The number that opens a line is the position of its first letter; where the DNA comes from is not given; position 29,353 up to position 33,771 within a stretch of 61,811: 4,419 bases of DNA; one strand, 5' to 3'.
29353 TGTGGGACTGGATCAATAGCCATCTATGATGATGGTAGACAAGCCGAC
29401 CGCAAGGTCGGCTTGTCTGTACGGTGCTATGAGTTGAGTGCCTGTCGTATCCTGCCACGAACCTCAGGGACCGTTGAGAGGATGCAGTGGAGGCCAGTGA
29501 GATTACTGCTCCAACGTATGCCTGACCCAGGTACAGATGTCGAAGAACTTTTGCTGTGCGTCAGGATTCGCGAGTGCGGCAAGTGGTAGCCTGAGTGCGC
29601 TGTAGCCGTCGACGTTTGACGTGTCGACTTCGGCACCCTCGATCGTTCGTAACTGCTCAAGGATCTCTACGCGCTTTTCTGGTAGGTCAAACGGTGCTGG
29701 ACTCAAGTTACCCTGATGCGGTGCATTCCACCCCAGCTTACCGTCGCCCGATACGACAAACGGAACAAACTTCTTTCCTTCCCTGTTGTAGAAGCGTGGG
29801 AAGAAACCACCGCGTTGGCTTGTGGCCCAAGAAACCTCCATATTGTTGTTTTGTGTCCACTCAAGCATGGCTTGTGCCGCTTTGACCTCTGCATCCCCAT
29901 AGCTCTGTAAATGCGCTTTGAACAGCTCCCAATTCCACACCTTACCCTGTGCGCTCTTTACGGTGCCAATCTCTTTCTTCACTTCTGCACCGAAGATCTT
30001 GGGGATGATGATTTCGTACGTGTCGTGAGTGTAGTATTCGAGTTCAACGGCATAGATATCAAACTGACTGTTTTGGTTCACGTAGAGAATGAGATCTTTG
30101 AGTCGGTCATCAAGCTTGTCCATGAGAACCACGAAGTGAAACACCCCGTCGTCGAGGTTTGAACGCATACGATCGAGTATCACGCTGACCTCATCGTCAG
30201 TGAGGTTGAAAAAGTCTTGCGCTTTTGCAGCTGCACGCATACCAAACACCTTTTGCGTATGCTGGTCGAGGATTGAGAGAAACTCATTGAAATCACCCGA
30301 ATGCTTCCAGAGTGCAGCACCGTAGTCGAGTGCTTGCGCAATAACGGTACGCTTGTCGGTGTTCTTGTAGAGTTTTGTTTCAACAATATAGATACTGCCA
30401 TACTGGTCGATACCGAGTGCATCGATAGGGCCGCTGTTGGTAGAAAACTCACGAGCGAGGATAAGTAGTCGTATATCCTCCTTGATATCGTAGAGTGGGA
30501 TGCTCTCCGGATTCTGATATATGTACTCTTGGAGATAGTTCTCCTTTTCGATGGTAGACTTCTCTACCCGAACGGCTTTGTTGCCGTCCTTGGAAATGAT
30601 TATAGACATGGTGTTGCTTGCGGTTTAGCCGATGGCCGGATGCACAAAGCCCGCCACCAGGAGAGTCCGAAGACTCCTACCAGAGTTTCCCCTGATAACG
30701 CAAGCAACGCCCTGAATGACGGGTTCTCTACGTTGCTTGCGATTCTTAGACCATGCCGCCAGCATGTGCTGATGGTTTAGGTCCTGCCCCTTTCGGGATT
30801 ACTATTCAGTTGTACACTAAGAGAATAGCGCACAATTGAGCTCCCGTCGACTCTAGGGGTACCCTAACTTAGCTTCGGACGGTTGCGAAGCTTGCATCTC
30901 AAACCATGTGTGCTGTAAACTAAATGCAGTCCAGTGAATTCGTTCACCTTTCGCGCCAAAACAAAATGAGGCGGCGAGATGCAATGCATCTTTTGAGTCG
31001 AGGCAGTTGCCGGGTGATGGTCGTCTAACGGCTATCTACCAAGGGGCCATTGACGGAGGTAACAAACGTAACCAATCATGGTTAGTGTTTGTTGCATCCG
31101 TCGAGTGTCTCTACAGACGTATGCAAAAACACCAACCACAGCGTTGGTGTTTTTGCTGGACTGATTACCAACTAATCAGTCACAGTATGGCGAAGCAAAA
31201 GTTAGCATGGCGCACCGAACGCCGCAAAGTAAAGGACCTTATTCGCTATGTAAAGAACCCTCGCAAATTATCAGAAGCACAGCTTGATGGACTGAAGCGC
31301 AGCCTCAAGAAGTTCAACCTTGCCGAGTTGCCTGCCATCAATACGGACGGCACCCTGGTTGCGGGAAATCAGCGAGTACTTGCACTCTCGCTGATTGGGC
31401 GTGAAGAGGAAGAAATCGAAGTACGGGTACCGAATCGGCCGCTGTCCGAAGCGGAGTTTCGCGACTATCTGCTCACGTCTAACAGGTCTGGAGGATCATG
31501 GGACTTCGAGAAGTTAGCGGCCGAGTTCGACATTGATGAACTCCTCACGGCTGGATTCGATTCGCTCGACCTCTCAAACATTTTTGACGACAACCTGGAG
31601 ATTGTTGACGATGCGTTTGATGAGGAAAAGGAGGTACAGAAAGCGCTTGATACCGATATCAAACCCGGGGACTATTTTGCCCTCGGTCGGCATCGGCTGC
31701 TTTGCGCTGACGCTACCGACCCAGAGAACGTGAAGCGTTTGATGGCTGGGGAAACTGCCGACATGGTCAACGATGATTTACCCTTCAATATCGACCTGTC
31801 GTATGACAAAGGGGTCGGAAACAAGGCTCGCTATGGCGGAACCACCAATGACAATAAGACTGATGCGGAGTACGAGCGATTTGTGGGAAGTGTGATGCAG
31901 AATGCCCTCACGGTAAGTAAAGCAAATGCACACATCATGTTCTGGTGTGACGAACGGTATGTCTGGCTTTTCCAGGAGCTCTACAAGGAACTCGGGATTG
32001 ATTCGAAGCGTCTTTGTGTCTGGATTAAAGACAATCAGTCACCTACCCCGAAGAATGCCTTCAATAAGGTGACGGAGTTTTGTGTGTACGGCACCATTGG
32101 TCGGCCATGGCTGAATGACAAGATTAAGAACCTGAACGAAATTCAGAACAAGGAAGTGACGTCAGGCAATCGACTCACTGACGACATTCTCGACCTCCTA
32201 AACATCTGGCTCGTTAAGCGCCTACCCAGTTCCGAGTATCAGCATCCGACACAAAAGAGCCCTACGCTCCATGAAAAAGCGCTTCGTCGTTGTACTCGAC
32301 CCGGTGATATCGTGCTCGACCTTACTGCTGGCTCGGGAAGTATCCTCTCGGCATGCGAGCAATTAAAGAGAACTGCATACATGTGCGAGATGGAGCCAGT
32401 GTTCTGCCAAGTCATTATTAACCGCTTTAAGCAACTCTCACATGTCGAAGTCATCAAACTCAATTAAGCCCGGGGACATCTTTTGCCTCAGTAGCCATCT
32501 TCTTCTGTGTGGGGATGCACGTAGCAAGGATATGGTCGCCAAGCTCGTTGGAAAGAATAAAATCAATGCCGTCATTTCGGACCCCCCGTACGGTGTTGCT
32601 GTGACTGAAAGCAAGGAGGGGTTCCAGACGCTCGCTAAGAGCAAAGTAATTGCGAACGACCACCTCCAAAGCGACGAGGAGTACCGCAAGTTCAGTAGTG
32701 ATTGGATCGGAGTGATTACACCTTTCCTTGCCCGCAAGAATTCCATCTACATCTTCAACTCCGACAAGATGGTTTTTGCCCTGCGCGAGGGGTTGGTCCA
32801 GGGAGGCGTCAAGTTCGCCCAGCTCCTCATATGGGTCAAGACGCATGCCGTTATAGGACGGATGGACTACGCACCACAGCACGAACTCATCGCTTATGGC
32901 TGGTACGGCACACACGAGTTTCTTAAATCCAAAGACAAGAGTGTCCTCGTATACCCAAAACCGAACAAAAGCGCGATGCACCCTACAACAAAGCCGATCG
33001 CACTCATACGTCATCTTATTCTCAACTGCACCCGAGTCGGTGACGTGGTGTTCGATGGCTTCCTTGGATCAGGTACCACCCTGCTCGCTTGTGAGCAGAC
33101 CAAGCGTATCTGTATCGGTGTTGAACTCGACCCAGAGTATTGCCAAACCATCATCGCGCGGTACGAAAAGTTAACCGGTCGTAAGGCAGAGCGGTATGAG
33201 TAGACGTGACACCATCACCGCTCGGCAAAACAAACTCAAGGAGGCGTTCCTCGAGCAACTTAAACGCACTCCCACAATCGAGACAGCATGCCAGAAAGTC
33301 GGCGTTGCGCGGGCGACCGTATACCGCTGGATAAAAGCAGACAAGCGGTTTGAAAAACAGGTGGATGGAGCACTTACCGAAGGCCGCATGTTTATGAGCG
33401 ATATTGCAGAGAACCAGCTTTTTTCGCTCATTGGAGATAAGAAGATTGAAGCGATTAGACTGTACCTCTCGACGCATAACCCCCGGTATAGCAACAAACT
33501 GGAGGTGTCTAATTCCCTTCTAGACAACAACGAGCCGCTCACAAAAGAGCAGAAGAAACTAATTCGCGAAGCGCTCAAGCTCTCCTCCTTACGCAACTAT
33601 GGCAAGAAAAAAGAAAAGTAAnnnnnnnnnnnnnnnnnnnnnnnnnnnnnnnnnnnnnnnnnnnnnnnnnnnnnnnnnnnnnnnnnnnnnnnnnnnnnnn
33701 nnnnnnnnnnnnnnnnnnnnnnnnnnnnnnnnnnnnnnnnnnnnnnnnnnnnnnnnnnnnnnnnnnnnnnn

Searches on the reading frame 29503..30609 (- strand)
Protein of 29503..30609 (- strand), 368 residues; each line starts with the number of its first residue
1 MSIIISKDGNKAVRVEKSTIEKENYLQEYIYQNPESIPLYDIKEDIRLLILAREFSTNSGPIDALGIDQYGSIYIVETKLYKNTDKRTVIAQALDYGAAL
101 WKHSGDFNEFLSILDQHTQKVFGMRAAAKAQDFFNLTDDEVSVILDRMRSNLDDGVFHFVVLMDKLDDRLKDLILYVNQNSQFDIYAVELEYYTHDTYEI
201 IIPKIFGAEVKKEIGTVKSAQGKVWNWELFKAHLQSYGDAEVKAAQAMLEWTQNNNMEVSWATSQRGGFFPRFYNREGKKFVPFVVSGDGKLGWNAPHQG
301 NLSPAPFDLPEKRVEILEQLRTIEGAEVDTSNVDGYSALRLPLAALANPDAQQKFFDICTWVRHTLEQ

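Call 4: search_protein_families(library=pfam, proteins=[window:29503-30609:-], max_evalue=0.1)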
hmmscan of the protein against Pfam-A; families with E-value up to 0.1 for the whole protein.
window:29503-30609:- (368 aa): 1 family
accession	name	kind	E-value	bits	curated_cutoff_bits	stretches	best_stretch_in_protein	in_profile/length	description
PF01939.22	NucS_C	-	0.0027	18.1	24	1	43-81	17-53/124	Endonuclease NucS C-terminal domain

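Call 5: search_protein_families(library=padloc, proteins=[window:29503-30609:-], max_evalue=0.1)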
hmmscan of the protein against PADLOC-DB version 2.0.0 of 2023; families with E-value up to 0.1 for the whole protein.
window:29503-30609:- (368 aa): 6 families
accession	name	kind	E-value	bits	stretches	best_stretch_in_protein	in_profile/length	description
PDLC04916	PDC-S11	-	4.5e-17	60.1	1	9-227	11-207/358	-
PDLC04915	PDC-S11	-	1.9e-10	38.6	1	44-201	43-188/379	-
PDLC04946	PDC-S18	-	4.9e-10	36.9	1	8-109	27-120/365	-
PDLC04913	PDC-S11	-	4.5e-07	27.3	1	18-140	22-137/375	-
PDLC04944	PDC-S18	-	1e-06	26.3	1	4-101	4-91/307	-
PDLC04945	PDC-S18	-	7.1e-05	20.3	1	9-107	8-96/302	-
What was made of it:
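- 29503..30609 (-): NucS-like / PDC-S11-like nuclease gene, the first gene of the co-oriented array. PADLOC PDC-S11 E 4.5e-17 (call 5).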

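Call 6: search_protein_families(library=ncbifam, proteins=[window:29503-30609:-], max_evalue=0.1)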
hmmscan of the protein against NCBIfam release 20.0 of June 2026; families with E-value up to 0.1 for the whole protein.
window:29503-30609:- (368 aa): 1 family
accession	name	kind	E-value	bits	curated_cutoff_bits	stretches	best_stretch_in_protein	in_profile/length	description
NF003270.0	PRK04247.1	equivalog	3.4e-05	23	216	1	19-84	126-184/250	endonuclease NucS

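Call 88: search_protein_families(library=phrogs, proteins=[window:29503-30609:-], max_evalue=0.001)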
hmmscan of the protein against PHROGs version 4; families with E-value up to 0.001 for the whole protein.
window:29503-30609:- (368 aa): 0 families

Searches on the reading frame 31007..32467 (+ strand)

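Call 37: search_protein_families(library=pfam, proteins=[window:31007-32467:+], max_evalue=0.01)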
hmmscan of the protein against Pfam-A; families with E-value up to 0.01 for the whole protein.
window:31007-32467:+ (486 aa): 1 family
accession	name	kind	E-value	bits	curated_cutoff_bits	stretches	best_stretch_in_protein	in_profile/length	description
PF01555.25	N6_N4_Mtase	-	6.6e-24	85.5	26.7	1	252-470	2-219/221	DNA methylase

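Call 88: search_protein_families(library=phrogs, proteins=[window:31007-32467:+], max_evalue=0.001)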
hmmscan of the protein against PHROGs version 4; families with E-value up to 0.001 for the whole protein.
window:31007-32467:+ (486 aa): 14 families
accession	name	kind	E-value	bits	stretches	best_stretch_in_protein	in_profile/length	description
phrog_498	-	other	1.8e-80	272.3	1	59-478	24-424/633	DNA methyltransferase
phrog_67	-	other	1.9e-29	104.2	1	60-478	54-347/743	DNA methyltransferase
phrog_620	-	DNA, RNA and nucleotide metabolism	4.2e-21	77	1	68-295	7-189/217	ParB-like partition protein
phrog_3008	-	other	2.8e-18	67.1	1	388-484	123-221/244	DNA methyltransferase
phrog_9353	-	unknown function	3.1e-16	61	1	80-207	21-152/245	-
phrog_8071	-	DNA, RNA and nucleotide metabolism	6e-11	43.2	1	69-263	6-206/389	ParB-like partition protein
phrog_23085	-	unknown function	9e-11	42.6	1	401-476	29-107/138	-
phrog_940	-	DNA, RNA and nucleotide metabolism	3.6e-10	40.6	1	70-202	6-134/388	nuclease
phrog_18293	-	other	2.8e-08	34.7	1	408-480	41-113/119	methyltransferase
phrog_15396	-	DNA, RNA and nucleotide metabolism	1.2e-07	32.8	1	74-209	8-147/258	ParB-like partition nuclease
phrog_930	-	DNA, RNA and nucleotide metabolism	2.8e-06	28.3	1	71-204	8-144/223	ParB-like partition protein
phrog_723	-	DNA, RNA and nucleotide metabolism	4.2e-05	24.5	1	64-209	7-156/223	ParB-like partition protein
phrog_6952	-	other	7.4e-05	23.7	1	409-464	110-165/181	DNA methyltransferase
phrog_5475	-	unknown function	0.00011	22.2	1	82-133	15-65/458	-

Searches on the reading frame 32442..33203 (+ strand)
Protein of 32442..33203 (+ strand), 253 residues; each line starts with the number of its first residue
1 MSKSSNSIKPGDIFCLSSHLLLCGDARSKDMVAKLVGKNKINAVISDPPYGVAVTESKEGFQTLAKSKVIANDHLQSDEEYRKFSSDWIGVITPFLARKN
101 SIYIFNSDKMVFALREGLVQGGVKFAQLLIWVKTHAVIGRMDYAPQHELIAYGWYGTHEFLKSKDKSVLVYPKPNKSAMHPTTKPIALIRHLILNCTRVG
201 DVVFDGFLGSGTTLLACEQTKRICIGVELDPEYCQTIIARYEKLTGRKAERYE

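Call 38: search_protein_families(library=pfam, proteins=[window:32442-33203:+], max_evalue=0.01)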
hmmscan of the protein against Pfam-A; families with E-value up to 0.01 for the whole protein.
window:32442-33203:+ (253 aa): 2 families
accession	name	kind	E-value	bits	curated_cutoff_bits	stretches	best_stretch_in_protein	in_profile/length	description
PF01555.25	N6_N4_Mtase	-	2.3e-30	106.6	26.7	1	41-237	1-219/221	DNA methylase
PF01170.24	UPF0020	-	0.0081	16.3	22.3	0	32-64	112-144/197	RMKL-like, methyltransferase domain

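Call 88: search_protein_families(library=phrogs, proteins=[window:32442-33203:+], max_evalue=0.001)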
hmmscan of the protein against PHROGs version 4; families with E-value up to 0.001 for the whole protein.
window:32442-33203:+ (253 aa): 8 families
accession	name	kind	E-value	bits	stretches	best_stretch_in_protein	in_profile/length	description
phrog_498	-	other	1.1e-67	230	1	8-249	190-428/633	DNA methyltransferase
phrog_67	-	other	5.3e-41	142.5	1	17-247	122-349/743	DNA methyltransferase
phrog_3008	-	other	6.9e-24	85.4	1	170-249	140-219/244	DNA methyltransferase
phrog_23085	-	unknown function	7.5e-24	85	1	147-248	4-112/138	-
phrog_18293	-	other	5.6e-18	66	1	166-248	32-114/119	methyltransferase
phrog_6952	-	other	8.4e-12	46.3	1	166-234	105-168/181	DNA methyltransferase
phrog_8769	-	other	1.3e-10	42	1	190-243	2-55/71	methyltransferase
phrog_23148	-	unknown function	8.4e-09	36.7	1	178-240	83-145/165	-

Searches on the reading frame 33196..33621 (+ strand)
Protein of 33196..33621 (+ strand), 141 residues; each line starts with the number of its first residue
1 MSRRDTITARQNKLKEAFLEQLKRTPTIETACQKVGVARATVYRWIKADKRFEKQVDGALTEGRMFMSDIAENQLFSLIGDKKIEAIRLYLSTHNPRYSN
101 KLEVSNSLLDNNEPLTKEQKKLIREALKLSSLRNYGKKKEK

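Call 38: search_protein_families(library=pfam, proteins=[window:33196-33621:+], max_evalue=0.01)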
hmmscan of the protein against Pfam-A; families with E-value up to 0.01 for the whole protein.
window:33196-33621:+ (141 aa): 8 families
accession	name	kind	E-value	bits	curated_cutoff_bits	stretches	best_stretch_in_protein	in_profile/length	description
PF13022.12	HTH_Tnp_1_2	-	2.1e-08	34.7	27.9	1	2-104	3-105/122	Helix-turn-helix of insertion element transposase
PF13518.12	HTH_28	-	7e-05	23.3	25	1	20-47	7-34/52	Helix-turn-helix domain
PF13384.12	HTH_23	-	0.00027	21.1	24.6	1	27-48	19-40/50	Homeodomain-like domain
PF13551.12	HTH_29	-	0.00041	20.8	28.1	1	27-48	14-35/64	Winged helix-turn helix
PF01527.26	HTH_Tnp_1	-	0.00076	20.1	24.1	1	14-51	11-50/75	Transposase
PF12728.13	HTH_17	-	0.00098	19.8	27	1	27-49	3-25/51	Helix-turn-helix domain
PF20901.3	Sf6_terminase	-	0.0011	19.5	27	1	12-62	3-54/106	Bacteriophage Sf6, terminase small subunit-like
PF05930.18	Phage_AlpA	-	0.0061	16.9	21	0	32-56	10-33/51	Prophage CP4-57 regulatory protein (AlpA)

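Call 88: search_protein_families(library=phrogs, proteins=[window:33196-33621:+], max_evalue=0.001)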
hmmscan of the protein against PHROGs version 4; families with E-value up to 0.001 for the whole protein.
window:33196-33621:+ (141 aa): 7 families
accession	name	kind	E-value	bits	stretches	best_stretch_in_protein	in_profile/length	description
phrog_24579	-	head and packaging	2.2e-09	38.4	1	4-109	11-113/126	terminase small subunit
phrog_4044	-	head and packaging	3.4e-08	34.2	1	12-62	26-76/180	terminase small subunit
phrog_4102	-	head and packaging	4.4e-07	31.2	1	11-72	16-61/166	terminase small subunit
phrog_1482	-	head and packaging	1.4e-06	29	1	7-69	12-75/147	terminase small subunit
phrog_2538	-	head and packaging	1.6e-05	26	1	7-120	3-119/129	terminase small subunit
phrog_157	-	integration and excision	6.6e-05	23.1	1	11-60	201-252/580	transposase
phrog_1729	-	unknown function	0.00074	20.6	0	9-47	77-114/142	-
